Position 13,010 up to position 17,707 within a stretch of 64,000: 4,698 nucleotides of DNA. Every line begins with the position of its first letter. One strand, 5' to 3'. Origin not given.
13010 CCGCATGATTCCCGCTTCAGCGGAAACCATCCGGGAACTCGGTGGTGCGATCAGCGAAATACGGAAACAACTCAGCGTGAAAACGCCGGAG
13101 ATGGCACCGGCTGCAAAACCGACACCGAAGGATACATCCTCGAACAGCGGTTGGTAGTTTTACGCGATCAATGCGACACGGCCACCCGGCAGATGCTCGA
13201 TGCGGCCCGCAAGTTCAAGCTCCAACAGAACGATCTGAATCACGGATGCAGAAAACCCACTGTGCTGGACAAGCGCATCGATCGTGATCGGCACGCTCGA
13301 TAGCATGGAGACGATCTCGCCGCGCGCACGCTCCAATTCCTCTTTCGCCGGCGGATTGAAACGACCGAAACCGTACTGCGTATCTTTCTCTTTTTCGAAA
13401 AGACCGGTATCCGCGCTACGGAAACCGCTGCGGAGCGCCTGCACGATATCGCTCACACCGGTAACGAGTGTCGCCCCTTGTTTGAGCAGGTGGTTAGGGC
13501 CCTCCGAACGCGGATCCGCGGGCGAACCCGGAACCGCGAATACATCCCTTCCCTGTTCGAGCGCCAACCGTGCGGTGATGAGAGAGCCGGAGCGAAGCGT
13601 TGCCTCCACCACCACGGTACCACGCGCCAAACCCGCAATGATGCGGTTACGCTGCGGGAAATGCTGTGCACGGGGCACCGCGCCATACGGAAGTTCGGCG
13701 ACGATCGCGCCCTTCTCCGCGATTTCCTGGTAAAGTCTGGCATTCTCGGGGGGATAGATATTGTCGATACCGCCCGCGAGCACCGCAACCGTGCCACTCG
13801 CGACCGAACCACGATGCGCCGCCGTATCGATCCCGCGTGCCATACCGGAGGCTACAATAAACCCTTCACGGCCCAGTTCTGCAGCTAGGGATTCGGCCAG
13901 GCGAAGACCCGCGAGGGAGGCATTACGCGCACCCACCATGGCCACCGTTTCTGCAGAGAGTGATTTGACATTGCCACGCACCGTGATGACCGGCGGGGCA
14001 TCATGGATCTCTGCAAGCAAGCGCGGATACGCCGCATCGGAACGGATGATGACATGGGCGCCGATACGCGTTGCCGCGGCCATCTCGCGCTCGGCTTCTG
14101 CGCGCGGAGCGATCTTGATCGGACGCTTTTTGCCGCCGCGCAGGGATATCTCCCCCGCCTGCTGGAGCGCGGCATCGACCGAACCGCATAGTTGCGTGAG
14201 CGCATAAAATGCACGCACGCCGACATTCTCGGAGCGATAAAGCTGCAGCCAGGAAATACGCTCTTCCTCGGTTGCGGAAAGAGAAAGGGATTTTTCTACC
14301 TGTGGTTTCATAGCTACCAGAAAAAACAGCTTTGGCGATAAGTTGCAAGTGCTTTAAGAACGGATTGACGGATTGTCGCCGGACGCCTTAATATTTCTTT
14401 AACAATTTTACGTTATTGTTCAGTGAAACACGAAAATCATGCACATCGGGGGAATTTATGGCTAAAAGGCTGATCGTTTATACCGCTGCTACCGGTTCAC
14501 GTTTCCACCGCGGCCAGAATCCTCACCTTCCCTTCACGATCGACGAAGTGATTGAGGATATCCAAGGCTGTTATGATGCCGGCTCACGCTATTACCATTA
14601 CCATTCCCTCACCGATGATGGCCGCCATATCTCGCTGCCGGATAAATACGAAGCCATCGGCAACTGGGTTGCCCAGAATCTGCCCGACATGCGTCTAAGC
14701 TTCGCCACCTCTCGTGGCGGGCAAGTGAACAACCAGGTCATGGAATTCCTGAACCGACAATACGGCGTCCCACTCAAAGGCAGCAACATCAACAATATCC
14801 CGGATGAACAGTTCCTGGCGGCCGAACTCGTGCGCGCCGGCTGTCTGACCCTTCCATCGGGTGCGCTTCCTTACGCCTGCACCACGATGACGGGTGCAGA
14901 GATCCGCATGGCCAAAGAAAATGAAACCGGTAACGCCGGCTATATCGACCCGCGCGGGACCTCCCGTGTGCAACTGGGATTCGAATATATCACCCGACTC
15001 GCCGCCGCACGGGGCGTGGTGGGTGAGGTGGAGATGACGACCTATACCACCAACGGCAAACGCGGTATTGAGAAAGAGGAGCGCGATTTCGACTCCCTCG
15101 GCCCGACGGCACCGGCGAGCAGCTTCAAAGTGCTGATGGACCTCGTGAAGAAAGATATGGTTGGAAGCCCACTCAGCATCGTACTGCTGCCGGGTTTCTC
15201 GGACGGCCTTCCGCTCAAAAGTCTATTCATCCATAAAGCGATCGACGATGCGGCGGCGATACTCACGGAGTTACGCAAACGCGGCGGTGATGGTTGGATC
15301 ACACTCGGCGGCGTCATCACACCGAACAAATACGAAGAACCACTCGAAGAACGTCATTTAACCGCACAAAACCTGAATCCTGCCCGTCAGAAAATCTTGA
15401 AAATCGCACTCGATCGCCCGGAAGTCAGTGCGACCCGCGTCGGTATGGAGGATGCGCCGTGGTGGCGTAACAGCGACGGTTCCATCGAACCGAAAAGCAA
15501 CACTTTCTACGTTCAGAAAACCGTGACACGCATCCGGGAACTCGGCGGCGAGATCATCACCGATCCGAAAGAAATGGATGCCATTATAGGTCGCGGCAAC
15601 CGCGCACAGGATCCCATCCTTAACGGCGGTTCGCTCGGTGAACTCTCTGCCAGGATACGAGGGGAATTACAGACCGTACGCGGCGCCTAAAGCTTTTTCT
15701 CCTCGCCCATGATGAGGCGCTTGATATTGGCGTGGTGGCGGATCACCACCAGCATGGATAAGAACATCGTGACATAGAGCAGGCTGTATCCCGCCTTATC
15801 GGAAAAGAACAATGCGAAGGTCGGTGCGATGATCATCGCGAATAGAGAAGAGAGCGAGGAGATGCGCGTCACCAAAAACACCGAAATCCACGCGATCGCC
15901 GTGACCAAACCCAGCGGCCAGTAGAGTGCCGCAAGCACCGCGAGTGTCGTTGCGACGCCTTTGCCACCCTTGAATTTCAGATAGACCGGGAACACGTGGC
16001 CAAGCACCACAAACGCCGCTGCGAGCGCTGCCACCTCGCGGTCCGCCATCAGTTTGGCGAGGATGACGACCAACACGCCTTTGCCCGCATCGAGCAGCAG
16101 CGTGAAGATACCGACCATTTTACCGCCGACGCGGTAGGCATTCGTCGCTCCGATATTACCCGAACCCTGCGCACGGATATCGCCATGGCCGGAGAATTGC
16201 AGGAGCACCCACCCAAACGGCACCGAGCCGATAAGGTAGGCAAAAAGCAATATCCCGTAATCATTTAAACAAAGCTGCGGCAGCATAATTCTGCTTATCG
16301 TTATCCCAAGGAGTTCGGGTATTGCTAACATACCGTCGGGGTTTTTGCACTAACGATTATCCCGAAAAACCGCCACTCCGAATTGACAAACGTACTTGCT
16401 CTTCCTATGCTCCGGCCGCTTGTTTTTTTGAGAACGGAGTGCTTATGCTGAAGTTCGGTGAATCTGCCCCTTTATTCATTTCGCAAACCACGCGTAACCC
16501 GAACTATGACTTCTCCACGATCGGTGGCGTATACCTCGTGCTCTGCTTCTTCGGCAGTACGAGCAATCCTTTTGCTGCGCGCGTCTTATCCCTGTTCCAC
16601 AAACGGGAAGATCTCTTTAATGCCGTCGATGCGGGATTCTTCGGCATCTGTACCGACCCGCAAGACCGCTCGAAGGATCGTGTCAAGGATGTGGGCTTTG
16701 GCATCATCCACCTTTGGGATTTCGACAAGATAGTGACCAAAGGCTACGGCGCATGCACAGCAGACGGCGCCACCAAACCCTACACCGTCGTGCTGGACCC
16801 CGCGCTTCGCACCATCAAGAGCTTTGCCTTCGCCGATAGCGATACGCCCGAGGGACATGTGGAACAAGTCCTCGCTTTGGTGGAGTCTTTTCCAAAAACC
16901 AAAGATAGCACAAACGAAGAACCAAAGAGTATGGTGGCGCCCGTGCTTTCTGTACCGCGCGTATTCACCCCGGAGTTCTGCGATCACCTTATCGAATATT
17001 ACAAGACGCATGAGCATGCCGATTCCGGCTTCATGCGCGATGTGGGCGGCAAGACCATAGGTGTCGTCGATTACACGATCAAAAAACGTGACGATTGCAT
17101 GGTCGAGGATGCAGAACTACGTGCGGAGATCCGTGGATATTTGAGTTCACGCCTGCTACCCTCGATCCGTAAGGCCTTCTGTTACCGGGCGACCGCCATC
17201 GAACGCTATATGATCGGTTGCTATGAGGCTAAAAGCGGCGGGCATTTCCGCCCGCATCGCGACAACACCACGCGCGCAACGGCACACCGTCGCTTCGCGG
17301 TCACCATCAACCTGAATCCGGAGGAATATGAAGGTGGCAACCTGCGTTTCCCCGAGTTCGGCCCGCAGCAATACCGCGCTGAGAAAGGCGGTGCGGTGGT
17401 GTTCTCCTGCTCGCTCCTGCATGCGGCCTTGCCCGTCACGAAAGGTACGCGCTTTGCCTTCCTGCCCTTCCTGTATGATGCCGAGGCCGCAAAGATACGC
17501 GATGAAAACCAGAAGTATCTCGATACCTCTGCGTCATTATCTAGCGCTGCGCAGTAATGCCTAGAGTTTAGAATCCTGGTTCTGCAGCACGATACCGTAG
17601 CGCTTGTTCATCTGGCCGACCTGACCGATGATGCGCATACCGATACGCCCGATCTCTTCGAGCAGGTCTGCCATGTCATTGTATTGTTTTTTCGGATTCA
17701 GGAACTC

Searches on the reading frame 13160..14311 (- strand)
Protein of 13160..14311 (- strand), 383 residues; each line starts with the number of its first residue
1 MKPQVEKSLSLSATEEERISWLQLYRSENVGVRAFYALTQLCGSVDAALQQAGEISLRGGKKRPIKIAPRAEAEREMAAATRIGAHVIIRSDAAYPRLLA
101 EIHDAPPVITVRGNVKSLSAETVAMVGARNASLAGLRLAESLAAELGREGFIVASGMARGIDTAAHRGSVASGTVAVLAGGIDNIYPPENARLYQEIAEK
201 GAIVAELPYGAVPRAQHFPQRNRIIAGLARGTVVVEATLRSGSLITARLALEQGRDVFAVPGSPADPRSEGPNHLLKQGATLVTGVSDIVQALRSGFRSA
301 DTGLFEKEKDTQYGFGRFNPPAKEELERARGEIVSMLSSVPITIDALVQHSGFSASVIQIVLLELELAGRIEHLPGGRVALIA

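Call 8: search_protein_families(library=pfam, proteins=[window:13160-14311:-], max_evalue=0.00001)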
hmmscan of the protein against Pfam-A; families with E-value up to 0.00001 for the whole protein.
window:13160-14311:- (383 aa): 3 families
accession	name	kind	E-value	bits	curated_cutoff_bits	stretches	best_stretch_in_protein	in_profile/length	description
PF02481.21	DNA_processg_A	-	6.5e-73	244.8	29.6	1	82-284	4-211/212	DNA recombination-mediator protein A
PF21102.3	DprA_N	-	7.6e-18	64.4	22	1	15-79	1-64/64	DprA-like N-terminal HHH domain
PF17782.7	DprA_WH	-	4.2e-17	62.4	22.9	1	320-377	4-61/61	DprA winged helix domain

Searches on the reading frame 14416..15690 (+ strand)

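Call 9: search_protein_families(library=pfam, proteins=[window:14416-15690:+], max_evalue=0.00001)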
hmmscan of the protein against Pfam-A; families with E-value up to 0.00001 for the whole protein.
window:14416-15690:+ (424 aa): 1 family
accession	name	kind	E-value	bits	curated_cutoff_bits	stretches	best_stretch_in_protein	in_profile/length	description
PF05853.18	BKACE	-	5.9e-17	62.3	24.8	1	19-122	2-84/274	beta-keto acid cleavage enzyme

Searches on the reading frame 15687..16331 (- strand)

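Call 9: search_protein_families(library=pfam, proteins=[window:15687-16331:-], max_evalue=0.00001)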
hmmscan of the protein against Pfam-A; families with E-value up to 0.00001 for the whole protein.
window:15687-16331:- (214 aa): 1 family
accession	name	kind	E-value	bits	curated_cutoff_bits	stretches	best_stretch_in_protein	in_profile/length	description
PF02660.20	G3P_acyltransf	-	1e-52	178.9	24.1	1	30-206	1-164/164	Glycerol-3-phosphate acyltransferase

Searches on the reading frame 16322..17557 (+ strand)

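Call 9: search_protein_families(library=pfam, proteins=[window:16322-17557:+], max_evalue=0.00001)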
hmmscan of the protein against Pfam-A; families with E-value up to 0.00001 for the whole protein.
window:16322-17557:+ (411 aa): 2 families
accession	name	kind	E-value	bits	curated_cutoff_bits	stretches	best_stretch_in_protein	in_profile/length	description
PF13640.12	2OG-FeII_Oxy_3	-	3.2e-13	50.9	27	1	300-382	5-95/98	2OG-Fe(II) oxygenase superfamily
PF00578.27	AhpC-TSA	-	1.5e-08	35.1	26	1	46-161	2-118/124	AhpC/TSA family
